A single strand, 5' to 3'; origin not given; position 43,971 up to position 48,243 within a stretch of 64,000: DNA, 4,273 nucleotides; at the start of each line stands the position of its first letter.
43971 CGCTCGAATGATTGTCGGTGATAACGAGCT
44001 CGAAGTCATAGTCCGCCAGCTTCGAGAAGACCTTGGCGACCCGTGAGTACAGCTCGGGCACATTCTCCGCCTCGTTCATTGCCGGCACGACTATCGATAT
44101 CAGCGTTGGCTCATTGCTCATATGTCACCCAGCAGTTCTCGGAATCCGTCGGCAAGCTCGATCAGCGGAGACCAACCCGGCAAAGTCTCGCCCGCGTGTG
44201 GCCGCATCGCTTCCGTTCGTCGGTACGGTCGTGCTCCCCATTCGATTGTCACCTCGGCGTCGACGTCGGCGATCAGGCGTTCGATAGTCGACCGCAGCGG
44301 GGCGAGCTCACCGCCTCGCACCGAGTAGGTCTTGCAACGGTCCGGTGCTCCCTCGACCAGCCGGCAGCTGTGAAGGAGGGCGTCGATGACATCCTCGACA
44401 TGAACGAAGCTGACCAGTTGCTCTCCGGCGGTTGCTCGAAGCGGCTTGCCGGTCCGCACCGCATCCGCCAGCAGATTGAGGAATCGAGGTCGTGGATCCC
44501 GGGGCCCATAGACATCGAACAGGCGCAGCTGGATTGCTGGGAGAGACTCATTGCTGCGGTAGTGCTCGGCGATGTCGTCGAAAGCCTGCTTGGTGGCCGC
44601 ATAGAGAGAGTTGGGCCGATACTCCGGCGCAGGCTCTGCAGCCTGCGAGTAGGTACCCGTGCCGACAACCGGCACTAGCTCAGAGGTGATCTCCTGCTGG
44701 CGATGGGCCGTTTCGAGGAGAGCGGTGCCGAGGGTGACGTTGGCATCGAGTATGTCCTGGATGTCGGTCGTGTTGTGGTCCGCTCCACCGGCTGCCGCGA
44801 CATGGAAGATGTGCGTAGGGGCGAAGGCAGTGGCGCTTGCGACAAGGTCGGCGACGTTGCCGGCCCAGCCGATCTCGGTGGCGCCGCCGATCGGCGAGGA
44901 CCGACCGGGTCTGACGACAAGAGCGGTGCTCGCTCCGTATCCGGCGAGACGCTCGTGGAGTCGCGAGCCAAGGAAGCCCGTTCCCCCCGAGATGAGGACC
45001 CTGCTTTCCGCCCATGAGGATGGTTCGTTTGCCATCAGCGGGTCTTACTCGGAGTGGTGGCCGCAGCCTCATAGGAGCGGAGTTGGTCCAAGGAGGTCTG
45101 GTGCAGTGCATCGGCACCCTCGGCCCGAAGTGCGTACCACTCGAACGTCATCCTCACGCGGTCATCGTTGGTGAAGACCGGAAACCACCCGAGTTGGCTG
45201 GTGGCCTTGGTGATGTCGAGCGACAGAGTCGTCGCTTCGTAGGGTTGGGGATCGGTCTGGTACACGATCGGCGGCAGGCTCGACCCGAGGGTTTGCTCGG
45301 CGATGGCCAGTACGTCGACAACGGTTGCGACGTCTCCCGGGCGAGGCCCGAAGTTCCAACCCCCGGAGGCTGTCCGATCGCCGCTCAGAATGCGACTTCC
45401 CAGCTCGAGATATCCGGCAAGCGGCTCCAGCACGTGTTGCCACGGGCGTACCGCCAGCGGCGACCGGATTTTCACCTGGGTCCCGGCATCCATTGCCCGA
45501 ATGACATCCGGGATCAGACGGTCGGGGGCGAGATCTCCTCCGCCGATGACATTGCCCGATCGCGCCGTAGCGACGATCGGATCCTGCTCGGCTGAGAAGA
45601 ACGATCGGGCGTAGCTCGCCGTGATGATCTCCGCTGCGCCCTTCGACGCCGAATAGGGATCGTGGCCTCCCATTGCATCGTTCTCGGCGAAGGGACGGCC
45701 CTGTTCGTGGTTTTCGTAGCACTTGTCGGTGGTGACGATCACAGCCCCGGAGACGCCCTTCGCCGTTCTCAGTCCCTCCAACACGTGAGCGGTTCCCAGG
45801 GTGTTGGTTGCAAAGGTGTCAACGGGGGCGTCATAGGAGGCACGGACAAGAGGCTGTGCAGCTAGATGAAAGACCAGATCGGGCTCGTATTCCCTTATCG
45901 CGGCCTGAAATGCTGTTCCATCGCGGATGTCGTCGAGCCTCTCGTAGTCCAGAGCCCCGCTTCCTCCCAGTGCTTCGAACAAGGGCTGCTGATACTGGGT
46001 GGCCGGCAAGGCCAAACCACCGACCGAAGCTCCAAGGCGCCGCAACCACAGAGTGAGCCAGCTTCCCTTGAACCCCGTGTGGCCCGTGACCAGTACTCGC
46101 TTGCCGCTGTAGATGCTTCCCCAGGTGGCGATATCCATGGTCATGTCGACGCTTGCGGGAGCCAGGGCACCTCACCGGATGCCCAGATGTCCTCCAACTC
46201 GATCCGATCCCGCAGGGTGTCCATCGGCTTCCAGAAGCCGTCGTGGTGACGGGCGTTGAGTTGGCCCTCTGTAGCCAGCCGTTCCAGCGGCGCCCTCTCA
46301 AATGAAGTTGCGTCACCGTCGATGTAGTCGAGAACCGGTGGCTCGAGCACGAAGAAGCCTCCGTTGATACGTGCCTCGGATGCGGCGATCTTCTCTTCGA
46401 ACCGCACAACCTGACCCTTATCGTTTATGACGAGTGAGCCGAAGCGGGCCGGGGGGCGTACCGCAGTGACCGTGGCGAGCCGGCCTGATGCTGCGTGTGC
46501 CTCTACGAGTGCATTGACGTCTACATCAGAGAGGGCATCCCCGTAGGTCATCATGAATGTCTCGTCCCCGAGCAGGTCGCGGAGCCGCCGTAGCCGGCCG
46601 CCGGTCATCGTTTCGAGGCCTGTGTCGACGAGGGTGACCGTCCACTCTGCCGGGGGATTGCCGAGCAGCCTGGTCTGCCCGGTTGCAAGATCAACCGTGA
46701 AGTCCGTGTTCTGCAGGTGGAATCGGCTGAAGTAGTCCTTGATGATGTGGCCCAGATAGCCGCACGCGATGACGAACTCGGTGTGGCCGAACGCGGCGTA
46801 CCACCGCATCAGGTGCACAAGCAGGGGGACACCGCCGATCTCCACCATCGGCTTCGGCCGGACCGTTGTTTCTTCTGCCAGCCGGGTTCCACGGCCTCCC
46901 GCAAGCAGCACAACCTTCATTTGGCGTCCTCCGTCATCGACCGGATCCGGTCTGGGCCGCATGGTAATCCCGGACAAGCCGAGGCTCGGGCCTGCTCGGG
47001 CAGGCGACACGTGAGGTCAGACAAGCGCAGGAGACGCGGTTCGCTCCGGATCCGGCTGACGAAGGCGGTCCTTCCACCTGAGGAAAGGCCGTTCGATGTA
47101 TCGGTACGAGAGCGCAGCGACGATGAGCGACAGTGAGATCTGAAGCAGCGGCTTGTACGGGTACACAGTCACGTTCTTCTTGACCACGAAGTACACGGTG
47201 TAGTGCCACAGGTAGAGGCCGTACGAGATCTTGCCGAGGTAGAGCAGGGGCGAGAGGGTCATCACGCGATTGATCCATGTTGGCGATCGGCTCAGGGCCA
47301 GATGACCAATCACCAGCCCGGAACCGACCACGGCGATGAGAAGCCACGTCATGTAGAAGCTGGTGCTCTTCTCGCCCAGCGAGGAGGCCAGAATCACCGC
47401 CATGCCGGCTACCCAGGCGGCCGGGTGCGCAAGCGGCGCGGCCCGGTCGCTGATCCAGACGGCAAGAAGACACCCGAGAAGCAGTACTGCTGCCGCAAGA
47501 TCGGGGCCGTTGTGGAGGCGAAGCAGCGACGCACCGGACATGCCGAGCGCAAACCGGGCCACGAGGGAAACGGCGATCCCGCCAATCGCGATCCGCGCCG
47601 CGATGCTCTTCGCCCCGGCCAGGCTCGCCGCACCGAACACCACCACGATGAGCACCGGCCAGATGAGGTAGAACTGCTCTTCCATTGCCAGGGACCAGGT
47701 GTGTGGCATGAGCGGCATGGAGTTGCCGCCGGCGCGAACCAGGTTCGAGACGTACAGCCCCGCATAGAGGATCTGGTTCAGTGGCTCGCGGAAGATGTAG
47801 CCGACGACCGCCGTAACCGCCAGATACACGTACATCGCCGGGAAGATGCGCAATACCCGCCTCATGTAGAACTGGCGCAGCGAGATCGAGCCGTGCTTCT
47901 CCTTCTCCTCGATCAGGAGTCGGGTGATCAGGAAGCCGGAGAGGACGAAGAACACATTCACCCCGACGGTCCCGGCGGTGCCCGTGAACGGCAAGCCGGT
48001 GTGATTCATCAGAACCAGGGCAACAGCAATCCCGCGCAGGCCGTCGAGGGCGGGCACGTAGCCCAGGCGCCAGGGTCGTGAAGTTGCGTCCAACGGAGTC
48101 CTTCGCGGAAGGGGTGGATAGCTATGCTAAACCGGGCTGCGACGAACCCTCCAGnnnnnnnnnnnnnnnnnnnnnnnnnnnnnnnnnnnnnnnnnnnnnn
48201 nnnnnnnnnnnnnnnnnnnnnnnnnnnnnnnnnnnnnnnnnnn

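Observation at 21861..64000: ~42 kb envelope-glycan plus SLH-protein island directly after the atp operon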

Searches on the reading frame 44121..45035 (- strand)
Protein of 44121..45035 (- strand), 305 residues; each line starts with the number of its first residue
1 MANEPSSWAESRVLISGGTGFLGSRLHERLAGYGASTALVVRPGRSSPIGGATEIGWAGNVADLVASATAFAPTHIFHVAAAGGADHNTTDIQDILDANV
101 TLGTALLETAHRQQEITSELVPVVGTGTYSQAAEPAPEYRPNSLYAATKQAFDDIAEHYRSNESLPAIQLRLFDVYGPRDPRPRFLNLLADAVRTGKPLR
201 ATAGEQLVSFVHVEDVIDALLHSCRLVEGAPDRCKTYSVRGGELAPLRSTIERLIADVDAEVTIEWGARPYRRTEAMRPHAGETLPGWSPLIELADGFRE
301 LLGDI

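Call 4: search_protein_families(library=pfam, proteins=[window:44121-45035:-])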
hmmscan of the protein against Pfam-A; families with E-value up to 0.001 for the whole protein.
window:44121-45035:- (305 aa): 2 families
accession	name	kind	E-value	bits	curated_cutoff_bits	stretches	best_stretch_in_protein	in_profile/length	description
PF01370.27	Epimerase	-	3.4e-32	112.2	20.9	1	13-225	1-226/240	NAD dependent epimerase/dehydratase family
PF16363.11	GDP_Man_Dehyd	-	3e-14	53.7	27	1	14-263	1-271/332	GDP-mannose 4,6 dehydratase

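Call 7: search_protein_families(library=ncbifam, proteins=[window:44121-45035:-])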
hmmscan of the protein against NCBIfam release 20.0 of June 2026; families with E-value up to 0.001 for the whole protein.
window:44121-45035:- (305 aa): 12 families
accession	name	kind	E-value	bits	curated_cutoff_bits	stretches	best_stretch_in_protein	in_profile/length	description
TIGR02197.1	heptose_epim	equivalog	2.6e-13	49.8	274.6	1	13-272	1-274/316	ADP-glyceromanno-heptose 6-epimerase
NF042422.1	oxyalk_red_OleD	equivalog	1.1e-11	44.7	580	1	12-261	2-253/329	2-alkyl-3-oxoalkanoate reductase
TIGR04180.1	EDH_00030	hypoth_equivalog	2e-11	43.5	475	1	13-224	1-225/297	NAD-dependent 4,6-dehydratase LegB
TIGR01181.1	dTDP_gluc_dehyt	equivalog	5.4e-11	42.1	365.1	1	70-254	71-257/321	dTDP-glucose 4,6-dehydratase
NF058621.1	DiazavRedAvaA7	equivalog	4.4e-08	33.1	400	1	12-221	2-216/304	3-diazoavenalumate denitrifying reductase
TIGR01777.1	yfcH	hypoth_equivalog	2.7e-07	30.5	207.35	1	13-223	1-210/292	TIGR01777 family oxidoreductase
NF007490.0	PRK10084.1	subfamily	1.2e-06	27.8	649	1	138-223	160-246/361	dTDP-glucose 4,6-dehydratase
NF007582.0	PRK10217.1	equivalog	3e-06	26.6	698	1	137-224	152-240/355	dTDP-glucose 4,6-dehydratase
TIGR01179.1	galE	equivalog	4.8e-06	25.6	262.3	1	12-177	1-178/332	UDP-glucose 4-epimerase GalE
TIGR03466.1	HpnA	hypoth_equivalog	3.7e-05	22.8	367.65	1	12-114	2-104/327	hopanoid-associated sugar epimerase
NF042423.1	oxyalk_red_Shew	equivalog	8.6e-05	21.7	580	1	11-224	9-221/331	2-alkyl-3-oxoalkanoate reductase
TIGR02622.1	CDP_4_6_dhtase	equivalog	0.0003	20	278.45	0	8-140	2-143/352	CDP-glucose 4,6-dehydratase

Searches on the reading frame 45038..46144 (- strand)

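Call 4: search_protein_families(library=pfam, proteins=[window:45038-46144:-])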
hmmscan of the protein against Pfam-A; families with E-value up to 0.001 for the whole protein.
window:45038-46144:- (369 aa): 4 families
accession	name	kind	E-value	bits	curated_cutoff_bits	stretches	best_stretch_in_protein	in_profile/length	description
PF16363.11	GDP_Man_Dehyd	-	2.1e-30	106.7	27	1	18-332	1-331/332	GDP-mannose 4,6 dehydratase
PF01370.27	Epimerase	-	2.8e-27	96.1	20.9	1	17-239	1-215/240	NAD dependent epimerase/dehydratase family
PF02719.21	Polysacc_synt_2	-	3.8e-10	39.9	20.2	1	69-202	59-174/293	Polysaccharide biosynthesis protein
PF04321.23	RmlD_sub_bind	-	0.00011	21.8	27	1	16-176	2-137/287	RmlD substrate binding domain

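Call 7: search_protein_families(library=ncbifam, proteins=[window:45038-46144:-])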
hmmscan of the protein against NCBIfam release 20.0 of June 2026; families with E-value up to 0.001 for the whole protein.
window:45038-46144:- (369 aa): 15 families
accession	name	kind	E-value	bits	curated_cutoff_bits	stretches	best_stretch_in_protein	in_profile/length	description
TIGR02622.1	CDP_4_6_dhtase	equivalog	5.2e-128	427.1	278.45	1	11-358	1-351/352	CDP-glucose 4,6-dehydratase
TIGR01181.1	dTDP_gluc_dehyt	equivalog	1.4e-26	93.4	365.1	1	16-338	1-312/321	dTDP-glucose 4,6-dehydratase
TIGR04180.1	EDH_00030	hypoth_equivalog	3.4e-19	69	475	1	17-249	1-225/297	NAD-dependent 4,6-dehydratase LegB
NF007582.0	PRK10217.1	equivalog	1.1e-15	57.6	698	1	15-338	2-332/355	dTDP-glucose 4,6-dehydratase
NF007490.0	PRK10084.1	subfamily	2.4e-15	56.4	649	1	17-354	3-351/361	dTDP-glucose 4,6-dehydratase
TIGR01179.1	galE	equivalog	3.1e-13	49.3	262.3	1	16-338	1-326/332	UDP-glucose 4-epimerase GalE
TIGR01472.1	gmd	equivalog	6.6e-13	48.6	415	1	16-182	2-173/342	GDP-mannose 4,6-dehydratase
NF011728.1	PRK15181.1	equivalog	3.4e-08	32.9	760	1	12-182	13-183/348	Vi polysaccharide biosynthesis UDP-N-acetylglucosaminuronic acid C-4 epimerase TviC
NF007956.0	PRK10675.1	subfamily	3.5e-07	29.7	394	1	16-178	2-163/338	UDP-glucose 4-epimerase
NF042422.1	oxyalk_red_OleD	equivalog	5.8e-07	29.2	580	1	16-219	2-185/329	2-alkyl-3-oxoalkanoate reductase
TIGR01214.1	rmlD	equivalog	7.7e-07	28.5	224.05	1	58-180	32-140/285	dTDP-4-dehydrorhamnose reductase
NF042423.1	oxyalk_red_Shew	equivalog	1.1e-05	24.6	580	1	15-139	9-118/331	2-alkyl-3-oxoalkanoate reductase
TIGR03466.1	HpnA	hypoth_equivalog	1.6e-05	24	367.65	1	16-177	2-154/327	hopanoid-associated sugar epimerase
TIGR03589.1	PseB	equivalog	8.2e-05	21.7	407.75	1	49-143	39-129/324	UDP-N-acetylglucosamine 4,6-dehydratase (inverting)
NF058621.1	DiazavRedAvaA7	equivalog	0.00026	20.7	400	1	16-131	2-106/304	3-diazoavenalumate denitrifying reductase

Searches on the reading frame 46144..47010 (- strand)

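Call 4: search_protein_families(library=pfam, proteins=[window:46144-47010:-])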
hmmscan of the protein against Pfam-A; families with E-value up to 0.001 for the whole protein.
window:46144-47010:- (289 aa): 2 families
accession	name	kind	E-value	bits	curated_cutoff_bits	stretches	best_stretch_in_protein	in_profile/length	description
PF00483.29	NTP_transferase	-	1.9e-16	60.8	21.2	1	32-238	1-196/245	Nucleotidyl transferase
PF12804.13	NTP_transf_3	-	2.2e-06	28.4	27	1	33-97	1-58/160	MobA-like NTP transferase domain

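Call 7: search_protein_families(library=ncbifam, proteins=[window:46144-47010:-])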
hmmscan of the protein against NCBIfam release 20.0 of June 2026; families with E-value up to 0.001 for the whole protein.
window:46144-47010:- (289 aa): 23 families
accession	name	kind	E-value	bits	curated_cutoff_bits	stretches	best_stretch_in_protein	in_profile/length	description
TIGR02623.1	G1P_cyt_trans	equivalog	5.1e-101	337.4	300.25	1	31-283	1-252/255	glucose-1-phosphate cytidylyltransferase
NF052502.1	man1P_GTase_Rv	exception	7.4e-26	90.8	440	2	135-268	84-222/352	mannose-1-phosphate guanylyltransferase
TIGR03992.1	Arch_glmU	subfamily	8.9e-22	77.5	292.1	2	31-110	1-78/393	bifunctional sugar-1-phosphate nucleotidylyltransferase/acetyltransferase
NF045761.1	NAMPUrTaseMurU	equivalog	9.5e-20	71.4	250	2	31-94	1-64/226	N-acetylmuramate alpha-1-phosphate uridylyltransferase MurU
NF049965.1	GlMnHpPGnyltfHddC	equivalog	1.1e-16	61.1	300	2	31-97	1-67/221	D-glycero-D-manno-heptose 1-phosphate guanosyltransferase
NF041313.1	UDPGP_AglF_Halo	equivalog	2.9e-16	59.6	400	1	31-95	1-66/234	UTP--glucose-1-phosphate uridylyltransferase AglF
NF041173.1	Sug_nt_acttase_Thmprot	equivalog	1.1e-15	57.5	600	1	31-236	1-182/405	bifunctional sugar-1-phosphate nucleotidylyltransferase/acetyltransferase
TIGR02091.1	glgC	equivalog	5.9e-10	38.7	424.9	1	33-212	3-180/364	glucose-1-phosphate adenylyltransferase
TIGR01208.1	rmlA_long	equivalog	1.7e-09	37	320.25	1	143-209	92-160/353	glucose-1-phosphate thymidylyltransferase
NF001947.0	PRK00725.1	subfamily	4.8e-09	35.5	470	1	31-61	17-47/426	glucose-1-phosphate adenylyltransferase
NF045697.1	MurNAcPUrMurU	equivalog_domain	3e-08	33.3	370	1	35-93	2-60/229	N-acetylmuramate alpha-1-phosphate uridylyltransferase MurU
NF041135.1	IPPtranDIPPsyn_Thcocales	equivalog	5.9e-08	32.1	580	1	31-84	1-50/419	bifunctional L-myo-inositol-1-phosphate cytidylyltransferase/CDP-L-myo-inositol myo-inositolphosphotransferase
NF002023.0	PRK00844.1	subfamily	6.9e-08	31.7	458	0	157-211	126-184/408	glucose-1-phosphate adenylyltransferase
NF003670.0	PRK05293.1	equivalog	1.5e-07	30.7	470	0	152-225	121-199/382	glucose-1-phosphate adenylyltransferase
TIGR01173.1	glmU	equivalog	2.6e-07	29.9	366.85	1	31-224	1-174/452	bifunctional UDP-N-acetylglucosamine diphosphorylase/glucosamine-1-phosphate N-acetyltransferase GlmU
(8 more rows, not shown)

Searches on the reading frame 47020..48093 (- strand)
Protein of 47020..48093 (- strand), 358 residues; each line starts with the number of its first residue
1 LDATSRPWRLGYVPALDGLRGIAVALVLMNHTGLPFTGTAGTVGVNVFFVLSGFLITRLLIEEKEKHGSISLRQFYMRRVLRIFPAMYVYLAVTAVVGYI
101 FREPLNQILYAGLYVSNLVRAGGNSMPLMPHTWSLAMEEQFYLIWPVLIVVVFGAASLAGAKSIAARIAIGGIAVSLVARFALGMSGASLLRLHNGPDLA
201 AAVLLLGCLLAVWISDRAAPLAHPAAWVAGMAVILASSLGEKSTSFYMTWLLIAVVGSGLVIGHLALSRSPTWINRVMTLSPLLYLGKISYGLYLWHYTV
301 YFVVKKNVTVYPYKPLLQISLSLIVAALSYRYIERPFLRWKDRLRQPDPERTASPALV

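Call 5: search_protein_families(library=pfam, proteins=[window:47020-48093:-])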
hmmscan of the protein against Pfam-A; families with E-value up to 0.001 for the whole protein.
window:47020-48093:- (358 aa): 1 family
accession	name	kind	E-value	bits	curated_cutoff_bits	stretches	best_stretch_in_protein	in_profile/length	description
PF01757.29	Acyl_transf_3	-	4e-28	98.9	31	1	14-326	2-317/326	Acyltransferase domain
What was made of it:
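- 47017..48093 (-): Acyl_transf_3 (AT3) membrane O-acyltransferase; first gene of the CDP-sugar/GT2b operon. PF01757 E 4e-28 (call 5).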

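Call 80: search_protein_families(library=ncbifam, proteins=[window:47020-48093:-], max_evalue=0.00001)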
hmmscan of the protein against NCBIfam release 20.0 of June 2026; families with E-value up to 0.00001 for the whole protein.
window:47020-48093:- (358 aa): 1 family
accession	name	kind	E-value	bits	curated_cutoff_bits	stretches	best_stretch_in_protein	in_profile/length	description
NF058601.1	ActlTfSucTMsmeg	equivalog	6.6e-16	57.9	1275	1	12-341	31-383/723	acetyltransferase SucT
